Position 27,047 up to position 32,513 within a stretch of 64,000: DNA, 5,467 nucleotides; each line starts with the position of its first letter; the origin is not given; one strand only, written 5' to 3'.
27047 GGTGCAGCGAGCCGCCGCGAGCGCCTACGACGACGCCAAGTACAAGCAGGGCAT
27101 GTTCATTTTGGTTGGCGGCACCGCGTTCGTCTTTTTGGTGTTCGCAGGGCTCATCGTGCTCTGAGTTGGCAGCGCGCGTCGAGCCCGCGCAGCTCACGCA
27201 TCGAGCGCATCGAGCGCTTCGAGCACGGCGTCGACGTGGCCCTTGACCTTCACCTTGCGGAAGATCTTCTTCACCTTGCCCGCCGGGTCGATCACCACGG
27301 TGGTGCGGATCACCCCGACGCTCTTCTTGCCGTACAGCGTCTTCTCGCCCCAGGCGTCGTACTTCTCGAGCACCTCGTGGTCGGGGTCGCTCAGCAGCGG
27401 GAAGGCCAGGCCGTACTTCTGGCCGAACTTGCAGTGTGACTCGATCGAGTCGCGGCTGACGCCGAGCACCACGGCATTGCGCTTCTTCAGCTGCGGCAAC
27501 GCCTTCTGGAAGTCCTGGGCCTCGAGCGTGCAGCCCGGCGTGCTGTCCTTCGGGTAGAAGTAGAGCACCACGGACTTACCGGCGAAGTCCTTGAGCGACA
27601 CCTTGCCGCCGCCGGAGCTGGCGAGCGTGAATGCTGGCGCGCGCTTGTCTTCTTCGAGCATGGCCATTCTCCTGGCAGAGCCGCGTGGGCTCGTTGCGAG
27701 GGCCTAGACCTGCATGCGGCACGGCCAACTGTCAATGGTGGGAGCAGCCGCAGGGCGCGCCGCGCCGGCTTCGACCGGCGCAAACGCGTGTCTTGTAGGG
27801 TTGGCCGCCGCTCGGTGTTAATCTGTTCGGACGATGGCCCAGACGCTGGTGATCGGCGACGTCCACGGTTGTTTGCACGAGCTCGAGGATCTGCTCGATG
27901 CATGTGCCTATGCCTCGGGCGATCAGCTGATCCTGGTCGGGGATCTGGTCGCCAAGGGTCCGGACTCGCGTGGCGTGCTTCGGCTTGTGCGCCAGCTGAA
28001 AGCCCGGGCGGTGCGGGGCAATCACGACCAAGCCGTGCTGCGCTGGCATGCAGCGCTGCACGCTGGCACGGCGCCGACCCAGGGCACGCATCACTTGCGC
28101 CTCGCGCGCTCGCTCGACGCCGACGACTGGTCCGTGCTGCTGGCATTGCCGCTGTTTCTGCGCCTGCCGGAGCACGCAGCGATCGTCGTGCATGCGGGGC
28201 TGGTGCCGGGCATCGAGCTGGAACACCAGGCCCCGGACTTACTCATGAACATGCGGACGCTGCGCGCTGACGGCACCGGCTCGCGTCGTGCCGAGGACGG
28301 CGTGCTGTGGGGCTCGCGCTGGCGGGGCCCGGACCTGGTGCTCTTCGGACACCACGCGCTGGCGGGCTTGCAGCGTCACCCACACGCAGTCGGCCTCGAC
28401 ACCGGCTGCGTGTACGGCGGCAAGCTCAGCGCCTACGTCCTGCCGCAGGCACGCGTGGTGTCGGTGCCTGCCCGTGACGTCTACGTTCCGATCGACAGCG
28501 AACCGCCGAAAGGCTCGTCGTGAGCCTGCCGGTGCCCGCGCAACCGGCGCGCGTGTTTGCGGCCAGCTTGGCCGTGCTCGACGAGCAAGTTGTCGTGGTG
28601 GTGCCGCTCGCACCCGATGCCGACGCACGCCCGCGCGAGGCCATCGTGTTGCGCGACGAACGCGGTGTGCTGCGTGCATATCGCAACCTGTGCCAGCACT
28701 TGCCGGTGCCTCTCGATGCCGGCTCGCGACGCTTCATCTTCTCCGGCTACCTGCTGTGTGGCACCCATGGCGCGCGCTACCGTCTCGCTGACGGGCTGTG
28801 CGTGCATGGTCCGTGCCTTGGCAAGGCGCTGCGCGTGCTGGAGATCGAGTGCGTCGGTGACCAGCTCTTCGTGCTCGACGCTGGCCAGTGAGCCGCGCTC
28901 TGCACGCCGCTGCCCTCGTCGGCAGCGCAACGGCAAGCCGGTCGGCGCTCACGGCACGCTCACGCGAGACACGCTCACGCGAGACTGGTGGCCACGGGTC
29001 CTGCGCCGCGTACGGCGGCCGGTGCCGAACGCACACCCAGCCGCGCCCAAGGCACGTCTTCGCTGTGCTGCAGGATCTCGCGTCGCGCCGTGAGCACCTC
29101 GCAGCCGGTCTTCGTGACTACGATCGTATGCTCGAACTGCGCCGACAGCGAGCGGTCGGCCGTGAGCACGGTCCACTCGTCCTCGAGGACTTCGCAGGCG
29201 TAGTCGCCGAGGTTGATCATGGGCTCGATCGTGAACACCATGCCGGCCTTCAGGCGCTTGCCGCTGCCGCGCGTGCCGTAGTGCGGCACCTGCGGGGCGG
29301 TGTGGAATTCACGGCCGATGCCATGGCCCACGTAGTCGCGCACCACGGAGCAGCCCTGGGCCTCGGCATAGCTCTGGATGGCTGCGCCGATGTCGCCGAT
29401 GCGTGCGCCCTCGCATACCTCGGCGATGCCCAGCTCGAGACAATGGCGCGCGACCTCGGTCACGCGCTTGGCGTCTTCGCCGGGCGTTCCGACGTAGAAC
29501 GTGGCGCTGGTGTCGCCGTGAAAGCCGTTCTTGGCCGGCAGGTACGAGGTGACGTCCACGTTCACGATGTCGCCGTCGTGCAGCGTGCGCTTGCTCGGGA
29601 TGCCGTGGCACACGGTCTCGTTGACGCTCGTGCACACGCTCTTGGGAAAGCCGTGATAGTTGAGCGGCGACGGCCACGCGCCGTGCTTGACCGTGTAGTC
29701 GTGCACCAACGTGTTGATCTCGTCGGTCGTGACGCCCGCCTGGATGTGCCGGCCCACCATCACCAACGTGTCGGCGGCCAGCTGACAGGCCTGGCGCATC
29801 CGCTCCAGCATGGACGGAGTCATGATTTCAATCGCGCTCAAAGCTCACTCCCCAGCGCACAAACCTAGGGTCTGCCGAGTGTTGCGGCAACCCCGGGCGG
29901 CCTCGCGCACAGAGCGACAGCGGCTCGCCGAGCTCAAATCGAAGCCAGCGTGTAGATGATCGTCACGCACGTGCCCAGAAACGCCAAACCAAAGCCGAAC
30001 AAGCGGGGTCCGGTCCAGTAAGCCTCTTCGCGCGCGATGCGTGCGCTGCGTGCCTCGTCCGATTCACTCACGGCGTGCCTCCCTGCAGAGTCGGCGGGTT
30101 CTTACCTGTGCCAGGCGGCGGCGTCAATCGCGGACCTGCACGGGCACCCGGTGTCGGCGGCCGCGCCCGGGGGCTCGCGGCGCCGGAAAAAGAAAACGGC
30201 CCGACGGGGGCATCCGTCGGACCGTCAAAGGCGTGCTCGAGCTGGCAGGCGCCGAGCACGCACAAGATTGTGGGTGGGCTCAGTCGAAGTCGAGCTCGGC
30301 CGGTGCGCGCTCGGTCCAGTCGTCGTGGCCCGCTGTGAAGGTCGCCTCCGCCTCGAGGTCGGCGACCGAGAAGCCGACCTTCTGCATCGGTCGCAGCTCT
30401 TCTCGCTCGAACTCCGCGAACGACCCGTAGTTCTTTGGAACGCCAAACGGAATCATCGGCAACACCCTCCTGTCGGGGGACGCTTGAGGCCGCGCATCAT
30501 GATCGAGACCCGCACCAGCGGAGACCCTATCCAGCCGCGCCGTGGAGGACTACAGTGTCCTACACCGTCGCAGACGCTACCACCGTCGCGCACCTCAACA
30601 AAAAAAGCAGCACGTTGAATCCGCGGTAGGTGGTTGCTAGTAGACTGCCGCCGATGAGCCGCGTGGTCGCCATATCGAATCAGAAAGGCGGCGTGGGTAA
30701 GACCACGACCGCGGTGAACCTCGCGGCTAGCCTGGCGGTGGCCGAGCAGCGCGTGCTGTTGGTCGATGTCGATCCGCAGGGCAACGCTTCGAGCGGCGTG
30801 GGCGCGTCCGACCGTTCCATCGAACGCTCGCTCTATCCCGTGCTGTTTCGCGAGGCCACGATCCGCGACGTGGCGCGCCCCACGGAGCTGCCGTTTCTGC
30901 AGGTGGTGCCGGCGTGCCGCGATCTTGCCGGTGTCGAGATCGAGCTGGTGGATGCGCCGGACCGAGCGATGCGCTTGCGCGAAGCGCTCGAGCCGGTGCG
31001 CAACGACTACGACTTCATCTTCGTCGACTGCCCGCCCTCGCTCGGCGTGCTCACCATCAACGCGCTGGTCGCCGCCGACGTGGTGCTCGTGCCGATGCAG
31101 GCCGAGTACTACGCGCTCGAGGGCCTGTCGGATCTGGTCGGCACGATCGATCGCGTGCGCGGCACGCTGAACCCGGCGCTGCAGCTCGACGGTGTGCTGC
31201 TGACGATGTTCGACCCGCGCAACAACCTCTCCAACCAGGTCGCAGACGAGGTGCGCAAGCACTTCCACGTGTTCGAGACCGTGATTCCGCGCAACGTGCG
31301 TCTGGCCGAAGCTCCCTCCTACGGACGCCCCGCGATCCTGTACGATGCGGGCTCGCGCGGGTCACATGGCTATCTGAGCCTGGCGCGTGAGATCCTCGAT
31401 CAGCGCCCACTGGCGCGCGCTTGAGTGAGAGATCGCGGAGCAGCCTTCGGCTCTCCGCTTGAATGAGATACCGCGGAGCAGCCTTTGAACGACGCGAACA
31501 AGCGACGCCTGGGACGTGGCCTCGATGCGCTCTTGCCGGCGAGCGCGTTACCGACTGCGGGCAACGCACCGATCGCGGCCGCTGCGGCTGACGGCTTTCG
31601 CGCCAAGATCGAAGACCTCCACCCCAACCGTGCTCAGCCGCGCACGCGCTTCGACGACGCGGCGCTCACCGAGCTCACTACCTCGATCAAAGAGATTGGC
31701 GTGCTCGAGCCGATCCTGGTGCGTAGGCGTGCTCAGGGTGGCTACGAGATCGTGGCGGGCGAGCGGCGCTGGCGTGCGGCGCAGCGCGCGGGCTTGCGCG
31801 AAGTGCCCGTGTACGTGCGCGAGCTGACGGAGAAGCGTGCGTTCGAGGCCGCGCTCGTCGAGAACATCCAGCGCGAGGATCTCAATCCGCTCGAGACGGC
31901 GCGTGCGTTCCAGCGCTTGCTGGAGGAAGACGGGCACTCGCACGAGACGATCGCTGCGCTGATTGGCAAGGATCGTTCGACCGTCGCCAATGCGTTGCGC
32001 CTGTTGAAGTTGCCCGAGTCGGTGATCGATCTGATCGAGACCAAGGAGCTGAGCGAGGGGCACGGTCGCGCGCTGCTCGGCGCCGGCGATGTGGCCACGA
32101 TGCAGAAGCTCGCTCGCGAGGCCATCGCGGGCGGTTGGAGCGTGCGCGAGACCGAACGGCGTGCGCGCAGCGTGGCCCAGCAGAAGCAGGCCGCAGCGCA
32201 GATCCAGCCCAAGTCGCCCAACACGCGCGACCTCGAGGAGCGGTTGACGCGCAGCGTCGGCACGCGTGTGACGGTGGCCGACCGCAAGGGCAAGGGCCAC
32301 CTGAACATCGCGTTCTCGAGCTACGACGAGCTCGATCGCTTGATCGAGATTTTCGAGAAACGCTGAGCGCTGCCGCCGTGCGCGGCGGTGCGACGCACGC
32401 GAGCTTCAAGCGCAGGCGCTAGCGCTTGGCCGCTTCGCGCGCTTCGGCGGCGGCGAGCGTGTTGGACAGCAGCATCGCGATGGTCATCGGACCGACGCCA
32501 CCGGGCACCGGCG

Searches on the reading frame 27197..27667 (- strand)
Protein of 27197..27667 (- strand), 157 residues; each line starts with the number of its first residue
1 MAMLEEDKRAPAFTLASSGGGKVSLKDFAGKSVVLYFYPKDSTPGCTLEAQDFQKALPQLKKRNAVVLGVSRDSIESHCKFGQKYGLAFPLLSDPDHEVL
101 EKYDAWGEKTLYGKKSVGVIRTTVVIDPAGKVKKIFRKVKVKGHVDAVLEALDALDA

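Call 55: search_protein_families(library=pfam, proteins=[window:27197-27667:-], max_evalue=0.0001)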
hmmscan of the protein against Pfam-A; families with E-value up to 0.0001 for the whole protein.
window:27197-27667:- (157 aa): 3 families
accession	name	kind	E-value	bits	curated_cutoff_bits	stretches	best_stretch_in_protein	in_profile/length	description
PF00578.27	AhpC-TSA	-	1.2e-40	138.8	26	1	8-134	3-123/124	AhpC/TSA family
PF08534.16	Redoxin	-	1.6e-23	83.5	26.6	1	7-143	3-139/148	Redoxin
PF05988.18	DUF899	-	5.1e-05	23.4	27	1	21-109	56-151/224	Bacterial protein of unknown function (DUF899)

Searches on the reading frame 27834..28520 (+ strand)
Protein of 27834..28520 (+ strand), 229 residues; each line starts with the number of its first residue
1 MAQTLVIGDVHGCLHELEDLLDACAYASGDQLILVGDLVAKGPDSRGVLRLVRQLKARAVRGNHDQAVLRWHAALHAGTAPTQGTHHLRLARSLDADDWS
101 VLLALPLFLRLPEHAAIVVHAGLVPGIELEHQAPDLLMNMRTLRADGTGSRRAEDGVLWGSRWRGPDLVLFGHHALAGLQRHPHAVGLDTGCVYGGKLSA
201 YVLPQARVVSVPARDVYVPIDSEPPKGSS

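Call 55: search_protein_families(library=pfam, proteins=[window:27834-28520:+], max_evalue=0.0001)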
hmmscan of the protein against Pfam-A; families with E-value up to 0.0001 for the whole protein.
window:27834-28520:+ (229 aa): 2 families
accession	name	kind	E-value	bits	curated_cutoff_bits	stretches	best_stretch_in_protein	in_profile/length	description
PF00149.33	Metallophos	-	2.3e-15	58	21.5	1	4-177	3-159/191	Calcineurin-like phosphoesterase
PF12850.12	Metallophos_2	-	2.7e-06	27.9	27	1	5-85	4-68/154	Calcineurin-like phosphoesterase superfamily domain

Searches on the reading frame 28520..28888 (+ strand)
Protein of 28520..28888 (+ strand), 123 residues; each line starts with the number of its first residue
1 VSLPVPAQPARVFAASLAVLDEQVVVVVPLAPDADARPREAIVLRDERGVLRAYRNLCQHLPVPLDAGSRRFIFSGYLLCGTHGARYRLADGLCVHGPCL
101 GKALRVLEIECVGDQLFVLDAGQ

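Call 56: search_protein_families(library=pfam, proteins=[window:28520-28888:+], max_evalue=0.0001)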
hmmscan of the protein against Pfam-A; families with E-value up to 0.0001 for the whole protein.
window:28520-28888:+ (123 aa): 1 family
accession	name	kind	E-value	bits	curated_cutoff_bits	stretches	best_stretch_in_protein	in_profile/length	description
PF00355.32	Rieske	-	4e-10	39.9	20.3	1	39-102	24-83/88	Rieske [2Fe-2S] domain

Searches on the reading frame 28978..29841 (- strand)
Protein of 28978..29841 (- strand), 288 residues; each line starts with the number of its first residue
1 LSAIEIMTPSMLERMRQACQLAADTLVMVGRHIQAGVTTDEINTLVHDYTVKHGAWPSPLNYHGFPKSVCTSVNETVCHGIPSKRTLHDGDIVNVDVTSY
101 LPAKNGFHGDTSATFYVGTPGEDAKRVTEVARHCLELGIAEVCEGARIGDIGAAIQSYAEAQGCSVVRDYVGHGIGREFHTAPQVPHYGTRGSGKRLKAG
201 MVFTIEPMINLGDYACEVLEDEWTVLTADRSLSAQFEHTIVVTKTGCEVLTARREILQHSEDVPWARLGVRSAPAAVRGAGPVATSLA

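Call 56: search_protein_families(library=pfam, proteins=[window:28978-29841:-], max_evalue=0.0001)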
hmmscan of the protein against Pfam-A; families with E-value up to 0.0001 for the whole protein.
window:28978-29841:- (288 aa): 1 family
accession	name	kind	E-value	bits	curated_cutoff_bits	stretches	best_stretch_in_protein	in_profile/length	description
PF00557.29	Peptidase_M24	-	5.6e-52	177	23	1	13-244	1-208/208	Metallopeptidase family M24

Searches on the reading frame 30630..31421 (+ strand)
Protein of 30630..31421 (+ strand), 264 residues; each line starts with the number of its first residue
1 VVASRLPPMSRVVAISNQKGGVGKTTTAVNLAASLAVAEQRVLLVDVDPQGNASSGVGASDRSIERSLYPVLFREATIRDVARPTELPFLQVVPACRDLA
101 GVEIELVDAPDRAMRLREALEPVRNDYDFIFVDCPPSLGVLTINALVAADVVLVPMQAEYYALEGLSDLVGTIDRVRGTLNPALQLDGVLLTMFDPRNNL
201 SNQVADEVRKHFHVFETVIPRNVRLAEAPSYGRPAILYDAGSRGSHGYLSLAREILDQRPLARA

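Call 56: search_protein_families(library=pfam, proteins=[window:30630-31421:+], max_evalue=0.0001)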
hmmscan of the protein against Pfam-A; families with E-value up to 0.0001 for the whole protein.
window:30630-31421:+ (264 aa): 7 families
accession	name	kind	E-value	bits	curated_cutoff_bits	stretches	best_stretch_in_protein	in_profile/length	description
PF13614.12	AAA_31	-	9.7e-64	215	27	1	11-185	2-176/177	AAA domain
PF01656.29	CbiA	-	1.8e-28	99.4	25.4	1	13-234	1-124/125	CobQ/CobB/MinD/ParA nucleotide binding domain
PF09140.17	MipZ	-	1.8e-12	47.6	20.7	1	12-175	2-144/262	ATPase MipZ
PF10609.15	ParA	-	2.5e-10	40.7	27.1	1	10-52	3-45/246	NUBPL iron-transfer P-loop NTPase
PF06564.18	CBP_BcsQ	-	1.3e-08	35.1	21.3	1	12-162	3-151/234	Cellulose biosynthesis protein BcsQ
PF00142.24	Fer4_NifH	-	1.8e-06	28.1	25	1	18-53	7-42/271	4Fe-4S iron sulfur cluster binding proteins, NifH/frxC family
PF02374.21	ArsA_ATPase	-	2.8e-06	27.2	24.3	1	18-53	8-43/305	Anion-transporting ATPase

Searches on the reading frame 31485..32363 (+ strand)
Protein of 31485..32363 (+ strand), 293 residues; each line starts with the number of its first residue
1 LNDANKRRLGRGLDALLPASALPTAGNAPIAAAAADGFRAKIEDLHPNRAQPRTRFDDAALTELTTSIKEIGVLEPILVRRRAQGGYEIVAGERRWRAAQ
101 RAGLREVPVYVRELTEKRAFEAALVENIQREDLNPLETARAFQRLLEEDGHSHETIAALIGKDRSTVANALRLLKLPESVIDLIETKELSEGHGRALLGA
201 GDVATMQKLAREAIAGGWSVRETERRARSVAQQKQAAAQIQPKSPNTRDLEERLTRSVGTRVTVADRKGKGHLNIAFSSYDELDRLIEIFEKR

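Call 56: search_protein_families(library=pfam, proteins=[window:31485-32363:+], max_evalue=0.0001)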
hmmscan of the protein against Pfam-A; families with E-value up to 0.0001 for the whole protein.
window:31485-32363:+ (293 aa): 3 families
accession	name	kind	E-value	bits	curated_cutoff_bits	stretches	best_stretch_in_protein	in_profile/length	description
PF17762.8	HTH_ParB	-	2.5e-33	114.7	22.6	1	131-230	1-100/102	ParB HTH domain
PF02195.25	ParB_N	-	3e-33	114.2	26.3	1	40-129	6-95/95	ParB N-terminal domain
PF23552.2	ParB_C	-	7.5e-13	48.2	23.8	1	243-289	1-48/50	ParB dimerisation domain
